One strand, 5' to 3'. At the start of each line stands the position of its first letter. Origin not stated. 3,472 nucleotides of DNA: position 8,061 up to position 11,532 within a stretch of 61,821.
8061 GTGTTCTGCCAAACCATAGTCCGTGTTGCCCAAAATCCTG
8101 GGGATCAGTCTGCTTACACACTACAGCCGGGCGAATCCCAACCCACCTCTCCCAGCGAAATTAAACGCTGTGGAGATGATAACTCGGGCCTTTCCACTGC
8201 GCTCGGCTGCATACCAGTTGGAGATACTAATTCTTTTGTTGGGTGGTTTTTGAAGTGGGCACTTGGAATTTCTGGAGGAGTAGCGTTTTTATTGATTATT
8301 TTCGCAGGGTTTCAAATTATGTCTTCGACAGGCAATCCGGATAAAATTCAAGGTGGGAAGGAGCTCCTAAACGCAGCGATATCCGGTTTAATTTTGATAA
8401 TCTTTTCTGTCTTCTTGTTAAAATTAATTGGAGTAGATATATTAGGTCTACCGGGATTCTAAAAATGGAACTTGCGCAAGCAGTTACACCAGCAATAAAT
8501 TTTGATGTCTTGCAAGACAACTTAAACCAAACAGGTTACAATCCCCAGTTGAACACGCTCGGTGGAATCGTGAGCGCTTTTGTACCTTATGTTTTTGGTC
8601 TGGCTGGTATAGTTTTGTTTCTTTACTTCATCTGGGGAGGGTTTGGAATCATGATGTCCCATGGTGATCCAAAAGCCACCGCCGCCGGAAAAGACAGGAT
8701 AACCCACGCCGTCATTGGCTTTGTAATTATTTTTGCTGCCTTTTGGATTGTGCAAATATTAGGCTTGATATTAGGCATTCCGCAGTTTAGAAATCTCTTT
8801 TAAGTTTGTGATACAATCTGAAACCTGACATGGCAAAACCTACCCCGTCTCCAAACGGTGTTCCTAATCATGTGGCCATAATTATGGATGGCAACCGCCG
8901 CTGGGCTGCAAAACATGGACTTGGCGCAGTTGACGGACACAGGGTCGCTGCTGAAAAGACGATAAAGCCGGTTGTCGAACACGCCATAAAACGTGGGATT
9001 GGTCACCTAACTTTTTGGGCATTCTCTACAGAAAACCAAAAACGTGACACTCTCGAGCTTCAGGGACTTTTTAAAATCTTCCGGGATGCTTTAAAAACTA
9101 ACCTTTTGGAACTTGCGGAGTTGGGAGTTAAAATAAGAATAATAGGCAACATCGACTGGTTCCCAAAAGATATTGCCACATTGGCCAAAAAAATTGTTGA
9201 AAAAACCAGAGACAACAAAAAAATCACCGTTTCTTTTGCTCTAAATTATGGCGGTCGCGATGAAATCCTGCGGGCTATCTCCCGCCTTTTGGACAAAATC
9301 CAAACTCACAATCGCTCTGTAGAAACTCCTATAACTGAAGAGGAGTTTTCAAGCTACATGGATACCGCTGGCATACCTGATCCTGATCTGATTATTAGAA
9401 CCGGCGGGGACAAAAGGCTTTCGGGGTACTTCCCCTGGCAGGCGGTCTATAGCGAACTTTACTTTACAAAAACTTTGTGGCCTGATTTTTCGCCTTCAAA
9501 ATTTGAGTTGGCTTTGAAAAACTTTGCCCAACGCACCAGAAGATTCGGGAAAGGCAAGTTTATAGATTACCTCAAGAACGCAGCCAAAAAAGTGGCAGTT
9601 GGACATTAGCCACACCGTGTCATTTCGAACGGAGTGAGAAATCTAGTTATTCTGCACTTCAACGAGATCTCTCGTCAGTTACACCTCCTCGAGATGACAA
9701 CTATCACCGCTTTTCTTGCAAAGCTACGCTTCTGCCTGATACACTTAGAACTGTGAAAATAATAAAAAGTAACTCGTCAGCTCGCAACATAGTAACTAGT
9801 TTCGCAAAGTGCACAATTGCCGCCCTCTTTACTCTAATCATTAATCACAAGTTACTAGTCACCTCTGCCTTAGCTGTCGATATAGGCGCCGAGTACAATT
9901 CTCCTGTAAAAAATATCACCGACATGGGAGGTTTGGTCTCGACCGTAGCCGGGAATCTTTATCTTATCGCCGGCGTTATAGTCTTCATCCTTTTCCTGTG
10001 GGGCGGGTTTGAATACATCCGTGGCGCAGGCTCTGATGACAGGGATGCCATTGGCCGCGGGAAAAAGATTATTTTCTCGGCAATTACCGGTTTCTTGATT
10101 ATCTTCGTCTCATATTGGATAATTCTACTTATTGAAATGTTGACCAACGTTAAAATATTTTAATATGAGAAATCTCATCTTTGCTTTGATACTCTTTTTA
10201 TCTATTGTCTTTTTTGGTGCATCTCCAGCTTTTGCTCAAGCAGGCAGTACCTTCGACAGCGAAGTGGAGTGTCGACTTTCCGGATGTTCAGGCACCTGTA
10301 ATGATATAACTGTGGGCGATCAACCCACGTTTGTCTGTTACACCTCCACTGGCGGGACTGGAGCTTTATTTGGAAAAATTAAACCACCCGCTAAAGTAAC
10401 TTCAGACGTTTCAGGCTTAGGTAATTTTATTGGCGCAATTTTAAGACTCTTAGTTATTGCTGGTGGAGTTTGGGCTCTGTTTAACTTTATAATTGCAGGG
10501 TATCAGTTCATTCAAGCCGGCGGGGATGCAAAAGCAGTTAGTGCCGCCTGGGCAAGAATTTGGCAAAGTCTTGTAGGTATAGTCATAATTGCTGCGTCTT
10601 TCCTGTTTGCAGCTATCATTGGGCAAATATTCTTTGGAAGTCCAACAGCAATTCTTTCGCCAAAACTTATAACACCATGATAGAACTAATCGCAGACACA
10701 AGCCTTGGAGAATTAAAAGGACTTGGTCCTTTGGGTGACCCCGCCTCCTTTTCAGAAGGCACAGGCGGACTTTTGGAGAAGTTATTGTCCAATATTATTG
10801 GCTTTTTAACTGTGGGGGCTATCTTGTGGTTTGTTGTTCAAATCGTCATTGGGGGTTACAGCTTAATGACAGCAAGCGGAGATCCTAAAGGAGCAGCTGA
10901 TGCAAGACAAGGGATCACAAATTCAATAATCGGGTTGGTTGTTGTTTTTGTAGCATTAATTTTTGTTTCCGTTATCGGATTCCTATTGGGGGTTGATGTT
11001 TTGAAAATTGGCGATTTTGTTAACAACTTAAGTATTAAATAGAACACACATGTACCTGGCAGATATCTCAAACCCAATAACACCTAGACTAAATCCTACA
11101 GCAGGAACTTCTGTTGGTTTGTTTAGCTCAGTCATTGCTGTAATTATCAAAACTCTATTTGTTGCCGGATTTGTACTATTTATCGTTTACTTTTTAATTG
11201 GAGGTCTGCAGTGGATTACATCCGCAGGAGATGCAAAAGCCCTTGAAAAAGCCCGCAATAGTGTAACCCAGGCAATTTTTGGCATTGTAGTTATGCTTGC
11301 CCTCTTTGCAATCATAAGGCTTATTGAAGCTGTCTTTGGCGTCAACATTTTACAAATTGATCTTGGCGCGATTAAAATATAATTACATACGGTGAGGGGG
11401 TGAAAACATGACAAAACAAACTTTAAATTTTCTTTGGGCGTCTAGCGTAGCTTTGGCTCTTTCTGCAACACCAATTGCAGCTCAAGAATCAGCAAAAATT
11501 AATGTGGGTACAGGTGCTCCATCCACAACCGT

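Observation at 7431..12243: Array of eight highly divergent VirB2-like pilin paralogues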

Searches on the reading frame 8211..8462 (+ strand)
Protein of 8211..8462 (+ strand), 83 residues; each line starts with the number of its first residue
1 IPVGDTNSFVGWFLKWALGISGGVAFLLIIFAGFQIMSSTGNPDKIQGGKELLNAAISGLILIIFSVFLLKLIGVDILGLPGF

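Call 26: search_solved_structures(query=A1, max_evalue=10, show_alignments=3)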
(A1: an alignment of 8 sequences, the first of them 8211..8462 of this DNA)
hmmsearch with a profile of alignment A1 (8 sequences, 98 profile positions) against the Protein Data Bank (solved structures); distinct sequences matched with E-value up to 10: 3.
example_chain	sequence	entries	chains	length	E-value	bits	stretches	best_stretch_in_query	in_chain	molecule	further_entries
7rmy_A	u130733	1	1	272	0.0014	21.8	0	22-66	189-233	De Novo designed tunable homodimer, D_3-337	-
7zm5_A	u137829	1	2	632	0.33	14.3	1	10-63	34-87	Attachment glycoprotein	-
7rmx_A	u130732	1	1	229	0.5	13.7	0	28-62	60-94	Tunable symmetric protein, D_3_212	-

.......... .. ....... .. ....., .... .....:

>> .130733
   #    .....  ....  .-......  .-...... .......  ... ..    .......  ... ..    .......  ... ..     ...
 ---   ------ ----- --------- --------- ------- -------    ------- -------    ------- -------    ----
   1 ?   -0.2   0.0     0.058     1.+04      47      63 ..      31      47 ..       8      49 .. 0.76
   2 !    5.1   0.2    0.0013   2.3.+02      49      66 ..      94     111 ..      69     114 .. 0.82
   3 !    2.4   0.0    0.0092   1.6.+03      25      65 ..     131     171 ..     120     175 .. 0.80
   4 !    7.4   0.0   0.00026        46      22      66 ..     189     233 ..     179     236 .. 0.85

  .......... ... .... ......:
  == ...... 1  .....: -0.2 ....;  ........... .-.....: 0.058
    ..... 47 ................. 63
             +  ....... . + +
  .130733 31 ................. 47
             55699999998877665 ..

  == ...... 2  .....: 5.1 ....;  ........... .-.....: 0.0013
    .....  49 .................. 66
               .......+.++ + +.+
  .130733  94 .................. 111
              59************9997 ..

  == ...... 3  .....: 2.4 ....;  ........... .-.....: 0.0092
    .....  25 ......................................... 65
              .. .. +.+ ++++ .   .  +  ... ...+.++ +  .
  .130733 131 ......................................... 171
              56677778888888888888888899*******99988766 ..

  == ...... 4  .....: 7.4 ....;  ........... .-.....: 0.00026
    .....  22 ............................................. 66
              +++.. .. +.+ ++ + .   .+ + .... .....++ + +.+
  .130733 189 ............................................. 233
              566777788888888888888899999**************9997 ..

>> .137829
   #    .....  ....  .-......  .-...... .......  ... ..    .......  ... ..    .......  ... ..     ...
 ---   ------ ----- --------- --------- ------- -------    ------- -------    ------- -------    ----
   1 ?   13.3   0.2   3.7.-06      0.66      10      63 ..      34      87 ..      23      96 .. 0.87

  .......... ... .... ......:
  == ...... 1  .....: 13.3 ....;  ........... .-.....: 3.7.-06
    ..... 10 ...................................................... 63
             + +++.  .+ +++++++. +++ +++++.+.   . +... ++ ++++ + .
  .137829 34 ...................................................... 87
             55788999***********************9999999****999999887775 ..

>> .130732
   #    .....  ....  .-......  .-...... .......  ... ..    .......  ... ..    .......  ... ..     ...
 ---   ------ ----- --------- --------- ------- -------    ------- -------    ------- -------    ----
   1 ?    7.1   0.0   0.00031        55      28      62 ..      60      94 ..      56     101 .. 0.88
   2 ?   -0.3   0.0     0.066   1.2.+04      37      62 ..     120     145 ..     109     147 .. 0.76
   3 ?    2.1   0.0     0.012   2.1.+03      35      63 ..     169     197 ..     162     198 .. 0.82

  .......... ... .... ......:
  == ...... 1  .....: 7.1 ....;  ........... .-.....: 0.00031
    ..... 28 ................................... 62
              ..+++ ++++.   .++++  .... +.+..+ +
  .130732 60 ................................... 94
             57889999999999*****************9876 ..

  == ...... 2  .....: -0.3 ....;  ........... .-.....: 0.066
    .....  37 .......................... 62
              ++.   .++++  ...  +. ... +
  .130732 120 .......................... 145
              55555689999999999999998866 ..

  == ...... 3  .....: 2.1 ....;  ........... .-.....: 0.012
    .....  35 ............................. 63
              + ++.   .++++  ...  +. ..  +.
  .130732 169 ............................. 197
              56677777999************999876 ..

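Call 81: search_protein_representatives(alignment_id=A1)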
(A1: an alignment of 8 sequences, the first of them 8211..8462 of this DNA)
Query: 8 sequences, 98 profile positions. Proteins with E-value up to 0.001 (for the whole library): 89303; up to 1e-10: 18729; up to 1e-30: 111. The best 150 are listed.
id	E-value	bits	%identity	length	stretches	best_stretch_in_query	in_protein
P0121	3.5e-72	254.7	-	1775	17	9-81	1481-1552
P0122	7.3e-67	237.7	-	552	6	5-84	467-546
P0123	6.8e-62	221.7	-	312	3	11-92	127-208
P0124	1.5e-60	217.4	-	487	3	11-92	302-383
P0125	9.3e-59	211.7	-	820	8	18-82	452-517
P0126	1.2e-57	208.1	-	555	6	6-85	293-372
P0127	1.4e-57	207.9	-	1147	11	14-93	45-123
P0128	2.0e-57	207.4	-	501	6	12-81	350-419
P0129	2.5e-55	200.7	-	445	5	6-80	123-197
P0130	3.0e-55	200.4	-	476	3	9-93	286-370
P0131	3.5e-55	200.2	-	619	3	16-91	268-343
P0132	1.5e-53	194.9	-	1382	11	18-86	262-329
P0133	4.3e-53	193.5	-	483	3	10-94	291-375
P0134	9.6e-53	192.4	-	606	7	37-84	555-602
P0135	1.9e-52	191.4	-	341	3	13-91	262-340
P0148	2.4e-42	159.0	-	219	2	10-93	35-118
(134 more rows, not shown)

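Call 83: find_encoding_contigs(protein=P0148, flank=6000, max_places=2)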
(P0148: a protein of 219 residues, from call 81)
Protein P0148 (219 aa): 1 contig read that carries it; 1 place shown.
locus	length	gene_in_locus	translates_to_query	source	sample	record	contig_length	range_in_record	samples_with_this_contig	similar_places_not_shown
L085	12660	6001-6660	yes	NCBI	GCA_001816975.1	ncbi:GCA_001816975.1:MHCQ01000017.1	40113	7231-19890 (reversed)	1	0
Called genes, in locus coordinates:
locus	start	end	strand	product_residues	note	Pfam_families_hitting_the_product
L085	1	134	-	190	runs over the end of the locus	-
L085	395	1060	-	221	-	PF18912:DZR_2, PF00156:Pribosyltran (weak)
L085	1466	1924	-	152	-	-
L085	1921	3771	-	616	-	-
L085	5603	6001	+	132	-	PF18895:T4SS_pilin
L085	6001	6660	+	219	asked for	PF18895:T4SS_pilin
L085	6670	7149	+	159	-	PF18895:T4SS_pilin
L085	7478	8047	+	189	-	PF18895:T4SS_pilin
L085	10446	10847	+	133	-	-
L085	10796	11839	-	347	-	-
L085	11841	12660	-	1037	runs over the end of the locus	PF01551:Peptidase_M23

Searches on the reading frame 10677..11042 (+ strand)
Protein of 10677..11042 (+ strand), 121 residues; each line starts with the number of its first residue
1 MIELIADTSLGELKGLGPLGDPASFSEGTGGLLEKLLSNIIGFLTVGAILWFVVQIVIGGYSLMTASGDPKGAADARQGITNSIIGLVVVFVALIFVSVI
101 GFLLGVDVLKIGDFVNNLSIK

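Call 3: search_protein_families(library=pfam, proteins=[window:10677-11042:+], max_evalue=1)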
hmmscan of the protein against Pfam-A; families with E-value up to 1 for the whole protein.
window:10677-11042:+ (121 aa): 3 families
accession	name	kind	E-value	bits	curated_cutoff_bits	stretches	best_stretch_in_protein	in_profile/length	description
PF18895.5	T4SS_pilin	-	3.6e-10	40.2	26.6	1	33-100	5-71/71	Type IV secretion system pilin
PF04956.18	TrbC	-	0.041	14.5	27.9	1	23-98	28-96/98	TrbC/VIRB2 pilin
PF04277.18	OAD_gamma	-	0.044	14.9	27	1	78-103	2-27/76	Oxaloacetate decarboxylase, gamma chain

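Call 4: search_protein_families(library=ncbifam, proteins=[window:10677-11042:+], max_evalue=1)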
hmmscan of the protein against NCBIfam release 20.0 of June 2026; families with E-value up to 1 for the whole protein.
window:10677-11042:+ (121 aa): 4 families
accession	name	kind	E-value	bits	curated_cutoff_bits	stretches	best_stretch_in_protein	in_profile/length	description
NF045849.1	ICE_MMCAP2_0565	equivalog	3.5e-07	29.8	40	1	24-100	4-76/80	Mbov_0395 family pilin-like conjugal transfer protein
TIGR00800.1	ncs1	subfamily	0.0056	15.4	353.1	1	44-100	97-158/447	NCS1 family nucleobase:cation symporter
NF008430.0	PRK11268.1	equivalog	0.15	11.1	439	1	36-108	35-108/295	phosphate ABC transporter permease PstA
NF041554.1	SA1362_fam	subfamily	0.56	10.4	42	1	35-60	26-51/70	SA1362 family protein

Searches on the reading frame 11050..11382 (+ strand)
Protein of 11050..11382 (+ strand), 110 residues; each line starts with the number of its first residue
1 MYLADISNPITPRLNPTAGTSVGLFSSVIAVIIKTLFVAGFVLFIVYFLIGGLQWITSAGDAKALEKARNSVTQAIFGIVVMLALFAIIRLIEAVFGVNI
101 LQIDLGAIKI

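Call 3: search_protein_families(library=pfam, proteins=[window:11050-11382:+], max_evalue=1)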
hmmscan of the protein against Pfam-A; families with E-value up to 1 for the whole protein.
window:11050-11382:+ (110 aa): 4 families
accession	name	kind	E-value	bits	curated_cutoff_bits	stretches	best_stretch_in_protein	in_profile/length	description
PF18895.5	T4SS_pilin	-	0.00058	20.3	26.6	1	32-87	12-66/71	Type IV secretion system pilin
PF17310.7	DUF5357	-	0.28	10.2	25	1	22-87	32-96/322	Family of unknown function (DUF5357)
PF01708.21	Gemini_mov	-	0.31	11.3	25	1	9-50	20-58/92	Geminivirus putative movement protein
PF12725.13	DUF3810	-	0.68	9.7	28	1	15-88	6-77/311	Protein of unknown function (DUF3810)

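Call 4: search_protein_families(library=ncbifam, proteins=[window:11050-11382:+], max_evalue=1)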
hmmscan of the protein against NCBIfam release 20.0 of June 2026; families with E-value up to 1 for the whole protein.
window:11050-11382:+ (110 aa): 2 families
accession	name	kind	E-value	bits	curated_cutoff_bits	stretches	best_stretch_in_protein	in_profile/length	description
NF045849.1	ICE_MMCAP2_0565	equivalog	0.0092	15.7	40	1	26-94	10-78/80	Mbov_0395 family pilin-like conjugal transfer protein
TIGR00561.1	pntA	equivalog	0.061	12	444.4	1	22-93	408-476/511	Re/Si-specific NAD(P)(+) transhydrogenase subunit alpha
